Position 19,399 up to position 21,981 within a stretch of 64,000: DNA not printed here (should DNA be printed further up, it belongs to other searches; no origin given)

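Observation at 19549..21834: Bacterial lipoprotein built from ~30 tandem TCP10/CENPJ G-box-like repeats, flanked by SLBB and CAP domains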

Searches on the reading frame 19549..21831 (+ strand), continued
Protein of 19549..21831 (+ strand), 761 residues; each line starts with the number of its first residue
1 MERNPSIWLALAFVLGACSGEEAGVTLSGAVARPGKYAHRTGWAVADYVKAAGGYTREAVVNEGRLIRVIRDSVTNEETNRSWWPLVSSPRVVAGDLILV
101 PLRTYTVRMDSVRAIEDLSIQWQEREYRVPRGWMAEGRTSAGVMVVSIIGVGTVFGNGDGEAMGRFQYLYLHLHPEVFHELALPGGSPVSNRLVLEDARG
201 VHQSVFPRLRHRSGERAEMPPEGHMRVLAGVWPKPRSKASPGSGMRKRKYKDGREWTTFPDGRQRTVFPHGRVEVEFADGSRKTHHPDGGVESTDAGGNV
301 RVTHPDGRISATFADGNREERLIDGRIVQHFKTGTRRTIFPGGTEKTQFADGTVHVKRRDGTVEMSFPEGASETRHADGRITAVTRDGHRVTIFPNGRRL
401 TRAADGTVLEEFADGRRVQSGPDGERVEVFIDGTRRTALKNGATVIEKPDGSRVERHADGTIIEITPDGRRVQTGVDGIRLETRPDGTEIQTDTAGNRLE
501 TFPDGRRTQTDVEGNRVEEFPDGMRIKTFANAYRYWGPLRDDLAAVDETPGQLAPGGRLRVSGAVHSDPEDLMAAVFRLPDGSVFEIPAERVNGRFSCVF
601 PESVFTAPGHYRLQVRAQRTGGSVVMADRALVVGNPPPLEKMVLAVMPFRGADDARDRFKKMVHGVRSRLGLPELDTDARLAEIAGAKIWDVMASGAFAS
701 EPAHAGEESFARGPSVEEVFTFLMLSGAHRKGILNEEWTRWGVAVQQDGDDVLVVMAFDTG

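Call 21: search_solved_structures(query=window:19549-21831:+, max_evalue=0.01, show_alignments=2)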
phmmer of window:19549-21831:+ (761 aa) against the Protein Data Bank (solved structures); distinct sequences matched with E-value up to 0.01: 8.
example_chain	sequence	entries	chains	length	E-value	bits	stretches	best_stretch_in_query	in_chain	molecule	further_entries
4bxp_A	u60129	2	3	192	4.7e-19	71.3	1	249-365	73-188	CPAP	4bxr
4bxq_A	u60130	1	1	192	9.9e-19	70.2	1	249-365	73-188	CPAP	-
4ld1_A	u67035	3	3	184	2.5e-18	68.8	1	249-365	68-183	Uncharacterized protein | Centrosomal P4.1-associated protein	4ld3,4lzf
4mpz_A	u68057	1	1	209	8.4e-12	47.3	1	301-470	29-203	Sas-4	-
4by2_A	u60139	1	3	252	2e-11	46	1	301-470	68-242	ANASTRAL SPINDLE 2, SAS 4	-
7awy_A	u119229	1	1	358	1.3e-05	26.8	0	351-521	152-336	Scone-R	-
6tje_A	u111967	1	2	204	3.1e-05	25.5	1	341-482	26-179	Cake5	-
6tjd_A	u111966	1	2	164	0.0013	20.2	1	372-483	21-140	Cake4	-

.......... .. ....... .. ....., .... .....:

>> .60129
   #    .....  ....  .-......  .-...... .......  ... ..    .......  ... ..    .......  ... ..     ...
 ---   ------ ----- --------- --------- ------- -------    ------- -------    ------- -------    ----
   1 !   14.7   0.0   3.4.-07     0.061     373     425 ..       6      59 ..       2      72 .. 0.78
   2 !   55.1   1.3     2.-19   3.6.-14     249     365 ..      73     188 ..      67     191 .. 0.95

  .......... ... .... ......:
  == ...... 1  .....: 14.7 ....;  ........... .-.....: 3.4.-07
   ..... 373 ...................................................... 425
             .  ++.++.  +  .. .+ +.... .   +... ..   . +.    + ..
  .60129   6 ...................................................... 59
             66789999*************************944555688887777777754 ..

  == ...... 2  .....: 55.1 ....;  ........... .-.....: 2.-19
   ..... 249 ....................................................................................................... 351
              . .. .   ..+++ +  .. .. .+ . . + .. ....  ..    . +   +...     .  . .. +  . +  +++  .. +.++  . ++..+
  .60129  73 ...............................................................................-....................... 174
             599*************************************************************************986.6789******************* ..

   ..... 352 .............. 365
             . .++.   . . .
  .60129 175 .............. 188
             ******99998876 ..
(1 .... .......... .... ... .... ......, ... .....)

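Call 32: search_protein_families(library=pfam, proteins=[P0025, P0043, P0050, P0058, P0059], max_evalue=0.01)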
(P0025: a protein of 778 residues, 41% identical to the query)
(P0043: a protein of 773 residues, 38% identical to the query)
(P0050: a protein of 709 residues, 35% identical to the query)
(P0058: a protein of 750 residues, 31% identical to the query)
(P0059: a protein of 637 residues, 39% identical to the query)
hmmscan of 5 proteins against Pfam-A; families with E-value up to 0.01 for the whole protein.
P0025 (778 aa): 4 families
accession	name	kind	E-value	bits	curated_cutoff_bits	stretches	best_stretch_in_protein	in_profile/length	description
PF07202.18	Tcp10_C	-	7.5e-30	102.7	36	4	325-358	1-34/35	T-complex protein 10 C-terminus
PF00188.32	CAP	-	1e-13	52.6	21.1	1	662-770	3-114/117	Cysteine-rich secretory protein family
PF23879.1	DUF7232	-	0.003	18.5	27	0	260-282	10-31/79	Family of unknown function (DUF7232)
PF10531.15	SLBB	-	0.0037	17.5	27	0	26-73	2-48/55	SLBB domain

P0043 (773 aa): 3 families
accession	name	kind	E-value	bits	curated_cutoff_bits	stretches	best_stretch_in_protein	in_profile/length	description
PF07202.18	Tcp10_C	-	6.1e-40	135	36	7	366-397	1-32/35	T-complex protein 10 C-terminus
PF00188.32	CAP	-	1.1e-09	39.6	21.1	1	657-769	2-116/117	Cysteine-rich secretory protein family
PF18938.6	aRib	-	0.00087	19.5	27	0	418-441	33-58/71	Atypical Rib domain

P0050 (709 aa): 4 families
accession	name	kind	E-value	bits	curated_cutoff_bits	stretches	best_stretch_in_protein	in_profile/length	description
PF07202.18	Tcp10_C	-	3.5e-10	39.8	36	2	280-312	1-33/35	T-complex protein 10 C-terminus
PF10531.15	SLBB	-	2.8e-07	30.7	27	1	27-73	2-47/55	SLBB domain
PF00188.32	CAP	-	1.3e-06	29.6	21.1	1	588-694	2-108/117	Cysteine-rich secretory protein family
PF22461.2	SLBB_2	-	0.0053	17.3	27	0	27-80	3-50/79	SLBB domain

P0058 (750 aa): 2 families
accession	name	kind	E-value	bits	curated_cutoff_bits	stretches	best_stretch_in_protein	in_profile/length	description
PF07202.18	Tcp10_C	-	4.7e-26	90.5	36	3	271-304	1-34/35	T-complex protein 10 C-terminus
PF10531.15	SLBB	-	3.1e-05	24.2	27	1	21-65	2-46/55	SLBB domain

P0059 (637 aa): 6 families
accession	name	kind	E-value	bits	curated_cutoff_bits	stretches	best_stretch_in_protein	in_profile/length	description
PF07202.18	Tcp10_C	-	4.1e-23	81.1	36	4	344-376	2-34/35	T-complex protein 10 C-terminus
PF13614.12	AAA_31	-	5.2e-08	33.5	27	1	466-615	2-155/177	AAA domain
PF10609.15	ParA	-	1.5e-07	31.6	27.1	1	466-633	4-170/246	NUBPL iron-transfer P-loop NTPase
PF01656.29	CbiA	-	0.00036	20.9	25.4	1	468-634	1-109/125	CobQ/CobB/MinD/ParA nucleotide binding domain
PF15025.12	C5orf34-like_N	-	0.0013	19.2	27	0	324-337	4-17/70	C5orf34-like, N-terminal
PF25199.1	nSTAND_NTPase5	-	0.0058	16.9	34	0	435-508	8-83/145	Novel STAND NTPase 5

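Call 35: find_related_loci(query=A1, collection=genome_contigs, flank=6000)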
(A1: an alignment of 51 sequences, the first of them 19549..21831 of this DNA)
Query A1 (761 aa) in genome_contigs; peptide patterns used: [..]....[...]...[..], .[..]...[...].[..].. (x = any residue, [..] = any of these).
78 stretches matched a pattern; 54 encode a relative of the query (tblastn E <= 1e-3); 54 distinct loci.
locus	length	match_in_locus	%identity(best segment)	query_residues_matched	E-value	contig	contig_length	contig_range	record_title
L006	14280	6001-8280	89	1-760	0e+0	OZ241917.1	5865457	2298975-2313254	MAG: Candidatus Latescibacterota bacterium isolate 5e8d6608-c5e3-4027-8d72-793febe4c990 genome assembly, chromosome: 1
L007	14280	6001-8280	73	1-760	0e+0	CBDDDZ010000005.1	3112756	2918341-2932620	MAG: Candidatus Latescibacterota bacterium isolate 2fef8444-24d4-470e-a0f0-8c307ac56c94 genome assembly, contig: contig_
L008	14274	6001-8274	73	1-760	0e+0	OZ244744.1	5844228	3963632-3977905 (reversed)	MAG: Candidatus Latescibacterota bacterium isolate aa5cf8e5-2ee9-4ccc-9d1f-80a1aaad70af genome assembly, chromosome: 1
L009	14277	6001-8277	71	1-759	0e+0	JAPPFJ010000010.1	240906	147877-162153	MAG: Gemmatimonadota bacterium isolate RHO1_bin_28 NODE_64_length_240906_cov_42.681712, whole genome shotgun sequence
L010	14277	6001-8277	71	1-759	0e+0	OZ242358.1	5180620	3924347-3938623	MAG: Candidatus Latescibacterota bacterium isolate bac68e43-bb0c-4055-920f-ab3f04e5d652 genome assembly, chromosome: 1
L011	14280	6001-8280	73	1-760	0e+0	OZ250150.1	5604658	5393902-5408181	MAG: Candidatus Latescibacterota bacterium isolate 5c13c588-1760-4ea4-89ab-5ccd14670b69 genome assembly, chromosome: 1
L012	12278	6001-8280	70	1-760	0e+0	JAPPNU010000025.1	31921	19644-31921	MAG: Gemmatimonadota bacterium isolate RHO3_bin_7 NODE_2644_length_31921_cov_41.193215, whole genome shotgun sequence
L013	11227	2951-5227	69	1-759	0e+0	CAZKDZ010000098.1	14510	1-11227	MAG TPA_asm: uncultured bacterium isolate SRP338948_co1_137 genome assembly, contig: k141_385363, whole genome shotgun s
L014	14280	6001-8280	69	1-760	0e+0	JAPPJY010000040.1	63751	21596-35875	MAG: Gemmatimonadota bacterium isolate RHO2_bin_5 NODE_774_length_63751_cov_31.903087, whole genome shotgun sequence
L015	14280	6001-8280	71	1-760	0e+0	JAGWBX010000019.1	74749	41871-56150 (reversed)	MAG: Candidatus Latescibacterota bacterium isolate 277c_44 scaffold_690, whole genome shotgun sequence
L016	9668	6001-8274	83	1-758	0e+0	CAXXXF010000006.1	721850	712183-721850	MAG: Candidatus Latescibacterota bacterium isolate cdc6522c-bbe9-4fa3-a52d-301d393956c9 genome assembly, contig: contig_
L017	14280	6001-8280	69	1-760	0e+0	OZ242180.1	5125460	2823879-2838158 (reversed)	MAG: Candidatus Latescibacterota bacterium isolate 7123bf0d-be33-4206-a55c-e1281b3fc930 genome assembly, chromosome: 1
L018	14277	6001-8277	69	1-759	0e+0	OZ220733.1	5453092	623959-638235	MAG: Candidatus Latescibacterota bacterium isolate cc6a1995-d657-4e87-88a0-a2308bb9e8e7 genome assembly, chromosome: 1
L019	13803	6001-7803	76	159-759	0e+0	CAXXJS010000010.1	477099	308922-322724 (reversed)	MAG: Candidatus Latescibacterota bacterium isolate d54d2296-71c2-45af-80d9-7212e301404d genome assembly, contig: contig_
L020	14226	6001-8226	44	15-758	0e+0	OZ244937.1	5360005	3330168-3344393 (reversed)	MAG: Candidatus Latescibacterota bacterium isolate 1c493fcc-a489-4500-a9bd-4f4019e95c1e genome assembly, chromosome: 1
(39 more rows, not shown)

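Call 36: predict_structure(alignment_id=A1)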
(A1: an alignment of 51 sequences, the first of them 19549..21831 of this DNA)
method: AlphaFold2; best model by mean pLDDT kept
length: 761 residues; sequences in the alignment: 51
mean_pLDDT: 88.1   pTM: 0.47
mean pLDDT of the five models: 88.1, 85.8, 85.3, 84.2, 83.9
residues with pLDDT >= 90: 428; 70-90: 287; 50-70: 38; < 50: 8
segments of 3 or more residues with pLDDT < 50: 17-21
pLDDT, mean of each block of 10 residues (from residue 1): 60 54 80 90 90 90 89 71 88 90 92 91 90 93 93 80 90 91 79 91 90 89 92 84 87 91 91 91 92 91 92 90 92 90 89 88 85 89 85 90 86 89 85 89 89 90 92 91 93 92 93 92 92 89 88 92 88 92 91 92 92 89 86 92 92 94 93 91 88 67 68 93 92 90 92 91 67
secondary structure, 60 per line:
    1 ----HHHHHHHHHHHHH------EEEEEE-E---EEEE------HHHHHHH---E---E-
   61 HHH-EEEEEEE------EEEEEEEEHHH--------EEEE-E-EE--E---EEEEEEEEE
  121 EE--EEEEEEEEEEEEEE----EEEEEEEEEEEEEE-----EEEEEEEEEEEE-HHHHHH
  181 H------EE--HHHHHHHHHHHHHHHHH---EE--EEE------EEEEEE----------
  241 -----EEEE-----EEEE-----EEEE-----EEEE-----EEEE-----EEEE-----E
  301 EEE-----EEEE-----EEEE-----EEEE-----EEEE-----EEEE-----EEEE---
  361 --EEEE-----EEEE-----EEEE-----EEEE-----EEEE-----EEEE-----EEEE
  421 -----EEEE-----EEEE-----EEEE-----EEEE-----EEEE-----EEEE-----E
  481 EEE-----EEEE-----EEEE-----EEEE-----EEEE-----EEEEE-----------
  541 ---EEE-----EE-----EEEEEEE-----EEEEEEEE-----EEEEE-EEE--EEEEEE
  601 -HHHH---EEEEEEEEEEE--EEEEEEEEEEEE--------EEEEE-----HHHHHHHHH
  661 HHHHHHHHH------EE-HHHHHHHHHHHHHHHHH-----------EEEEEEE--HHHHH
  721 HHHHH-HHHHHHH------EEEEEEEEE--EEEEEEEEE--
elements in order (helices of 4 or more, strands of 3 or more residues): H5-17 E24-29 E35-38 H45-51 E65-71 E78-85 E97-100 E112-122 E125-138 E143-156 E162-173 H175-181 H192-208 E216-218 E225-230 E246-249 E255-258 E264-267 E273-276 E282-285 E291-294 E300-303 E309-312 E318-321 E327-330 E336-339 E345-348 E354-357 E363-366 E372-375 E381-384 E390-393 E399-402 E408-411 E417-420 E426-429 E435-438 E444-447 E453-456 E462-465 E471-474 E480-483 E489-492 E498-501 E507-510 E516-519 E525-529 E544-546 E559-565 E571-578 E584-588 E590-592 E595-600 H602-605 E609-619 E622-633 E642-646 H652-669 H679-695 E707-713 H716-725 H727-733 E740-748 E751-759

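Call 39: fold_search(model_id=the predicted structure, library=pdb)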
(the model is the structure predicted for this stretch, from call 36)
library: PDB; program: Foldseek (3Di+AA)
matches with E <= 10: 1975; with E <= 0.001: 29
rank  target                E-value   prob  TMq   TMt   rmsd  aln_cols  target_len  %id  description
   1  4bxr_B                1.7e-10  1.00  0.10  0.36  13.9       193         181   26  Structure of the wild-type TCP10 domain of Danio rerio CPAP in complex with a peptide of Danio rerio STIL (released 2013-09-25)
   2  4ld1                  3.0e-09  1.00  0.14  0.59   8.3       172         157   24  Structural analysis of the microcephaly protein CPAP G-box domain suggests a role in centriole elongation. (released 2013-09-04)
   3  4bxr_A                3.6e-09  1.00  0.09  0.29  16.3       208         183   24  Structure of the wild-type TCP10 domain of Danio rerio CPAP in complex with a peptide of Danio rerio STIL (released 2013-09-25)
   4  4bxq                  4.3e-09  1.00  0.17  0.60   6.1       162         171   25  Structure of the E1021V mutant of the TCP10 domain of Danio rerio CPAP (released 2013-09-25)
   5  4bxp                  4.3e-09  1.00  0.17  0.60   6.1       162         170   25  Structure of the wild-type TCP10 domain of Danio rerio CPAP (released 2013-09-25)
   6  4ld3_A                9.3e-09  1.00  0.14  0.54   9.1       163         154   24  Structural analysis of the microcephaly protein CPAP G-box domain suggests a role in centriole elongation. (released 2013-09-04)
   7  4lzf_A                2.0e-08  1.00  0.14  0.53  10.0       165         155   25  A novel domain in the microcephaly protein CPAP suggests a role in centriole architecture (released 2013-09-11)
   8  9ijj_y                3.4e-08  1.00  0.13  0.09  38.0       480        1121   15  In situ structure of the central apparatus in mouse sperm axoneme. (released 2025-06-04)
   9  7sqc_9A               9.6e-08  1.00  0.12  0.11  42.3       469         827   15  Ciliary C1 central pair apparatus isolated from Chlamydomonas reinhardtii (released 2022-04-13)
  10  7sqc_9E               9.6e-08  1.00  0.12  0.14  42.8       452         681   15  Ciliary C1 central pair apparatus isolated from Chlamydomonas reinhardtii (released 2022-04-13)
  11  9ijj_x                1.2e-07  1.00  0.10  0.07  34.8       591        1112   14  In situ structure of the central apparatus in mouse sperm axoneme. (released 2025-06-04)
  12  7sqc_9F               6.2e-07  1.00  0.12  0.14  42.7       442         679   15  Ciliary C1 central pair apparatus isolated from Chlamydomonas reinhardtii (released 2022-04-13)
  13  4by2_C                7.8e-07  1.00  0.08  0.33  18.4       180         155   18  SAS-4 (dCPAP) TCP domain in complex with a Proline Rich Motif of Ana2 (dSTIL) of Drosophila Melanogaster (released 2013-09-18)
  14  4by2_B                1.3e-06  1.00  0.14  0.49  11.9       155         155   23  SAS-4 (dCPAP) TCP domain in complex with a Proline Rich Motif of Ana2 (dSTIL) of Drosophila Melanogaster (released 2013-09-18)
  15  4by2_A                1.5e-06  1.00  0.15  0.63   8.8       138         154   20  SAS-4 (dCPAP) TCP domain in complex with a Proline Rich Motif of Ana2 (dSTIL) of Drosophila Melanogaster (released 2013-09-18)
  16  4h0a_B                1.6e-06  1.00  0.14  0.32  15.2       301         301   13  Crystal structure of a cysteine-rich secretory protein (SAV1118) from Staphylococcus aureus subsp. aureus Mu50 at 1.90 (released 2012-09-26)
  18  4h0a_A                3.1e-06  1.00  0.14  0.33  15.3       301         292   13  Crystal structure of a cysteine-rich secretory protein (SAV1118) from Staphylococcus aureus subsp. aureus Mu50 at 1.90 (released 2012-09-26)
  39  4d53_A                1.8e-03  1.00  0.14  0.71   3.5       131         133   16  Outer surface protein BB0689 from Borrelia burgdorferi (released 2015-10-14)
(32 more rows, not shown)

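Call 46: search_protein_families(library=ncbifam, proteins=[P0025], max_evalue=0.01)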
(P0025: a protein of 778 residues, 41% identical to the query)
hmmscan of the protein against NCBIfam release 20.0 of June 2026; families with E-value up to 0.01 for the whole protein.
P0025 (778 aa): 3 families
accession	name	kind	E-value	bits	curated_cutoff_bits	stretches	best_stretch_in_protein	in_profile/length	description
TIGR02909.1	spore_YkwD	subfamily_domain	3.8e-20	72.1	171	1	655-771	4-123/127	uncharacterized protein, YkwD family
NF052539.1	DivAsocLipDalA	equivalog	1.8e-07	31.1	200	1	652-770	44-164/169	divisome-associated lipoprotein DalA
TIGR01644.1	phage_P2_V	subfamily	0.0033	17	46.75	0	390-414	89-113/192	phage baseplate assembly protein V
